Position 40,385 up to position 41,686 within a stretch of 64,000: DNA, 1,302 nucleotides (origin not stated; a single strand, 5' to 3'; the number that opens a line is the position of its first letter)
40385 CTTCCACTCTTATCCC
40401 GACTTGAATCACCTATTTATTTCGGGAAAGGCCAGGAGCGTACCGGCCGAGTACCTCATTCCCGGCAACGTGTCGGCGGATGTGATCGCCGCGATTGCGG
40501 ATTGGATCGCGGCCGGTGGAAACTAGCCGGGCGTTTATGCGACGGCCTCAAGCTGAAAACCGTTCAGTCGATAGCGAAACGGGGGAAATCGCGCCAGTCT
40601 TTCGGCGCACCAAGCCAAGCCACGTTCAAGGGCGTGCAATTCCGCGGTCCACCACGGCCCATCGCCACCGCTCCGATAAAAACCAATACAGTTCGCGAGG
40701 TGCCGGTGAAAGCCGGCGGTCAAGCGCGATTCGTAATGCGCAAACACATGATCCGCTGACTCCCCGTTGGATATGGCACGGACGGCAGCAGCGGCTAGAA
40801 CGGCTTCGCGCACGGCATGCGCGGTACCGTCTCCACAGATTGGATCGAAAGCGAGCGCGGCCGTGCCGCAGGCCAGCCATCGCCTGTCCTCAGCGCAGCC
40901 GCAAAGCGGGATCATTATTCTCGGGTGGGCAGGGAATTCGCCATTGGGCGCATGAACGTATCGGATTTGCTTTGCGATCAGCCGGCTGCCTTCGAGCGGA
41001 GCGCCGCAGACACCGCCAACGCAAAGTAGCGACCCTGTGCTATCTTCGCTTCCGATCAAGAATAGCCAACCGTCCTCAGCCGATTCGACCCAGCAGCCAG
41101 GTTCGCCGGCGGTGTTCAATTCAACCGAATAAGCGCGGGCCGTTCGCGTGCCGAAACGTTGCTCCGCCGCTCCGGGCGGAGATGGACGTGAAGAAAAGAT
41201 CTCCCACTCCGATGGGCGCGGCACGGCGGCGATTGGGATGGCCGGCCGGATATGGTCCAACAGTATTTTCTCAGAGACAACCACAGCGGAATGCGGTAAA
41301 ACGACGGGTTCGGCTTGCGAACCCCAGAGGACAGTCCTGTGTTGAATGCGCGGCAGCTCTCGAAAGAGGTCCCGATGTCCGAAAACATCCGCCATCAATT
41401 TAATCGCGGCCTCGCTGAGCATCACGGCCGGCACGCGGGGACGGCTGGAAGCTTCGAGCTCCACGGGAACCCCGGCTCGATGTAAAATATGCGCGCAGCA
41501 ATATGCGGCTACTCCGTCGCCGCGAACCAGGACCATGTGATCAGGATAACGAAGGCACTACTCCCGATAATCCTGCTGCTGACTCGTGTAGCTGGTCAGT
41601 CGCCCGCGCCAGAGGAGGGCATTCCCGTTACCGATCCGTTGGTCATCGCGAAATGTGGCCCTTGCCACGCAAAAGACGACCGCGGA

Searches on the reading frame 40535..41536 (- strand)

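Call 6: search_protein_families(library=pfam, proteins=[window:40535-41536:-])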
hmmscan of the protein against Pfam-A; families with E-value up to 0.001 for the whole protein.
window:40535-41536:- (333 aa): 0 families

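Call 56: search_protein_families(library=ncbifam, proteins=[window:40535-41536:-], max_evalue=0.00001)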
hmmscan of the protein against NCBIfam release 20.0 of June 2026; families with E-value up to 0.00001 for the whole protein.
window:40535-41536:- (333 aa): 3 families
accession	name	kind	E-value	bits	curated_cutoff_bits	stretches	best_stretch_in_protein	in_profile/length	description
NF049967.1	QhpG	equivalog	1.8e-17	63.4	240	1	141-298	163-336/423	flavin-dependent monooxygenase QhpG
NF038174.1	maturase_GoxB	equivalog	8e-10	38.3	400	1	203-287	262-343/358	glycine oxidase maturase GoxB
NF038171.1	maturase_LodB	equivalog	2.6e-07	30.1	400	1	216-289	275-347/361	lysine-epsilon-oxidase maturase LodB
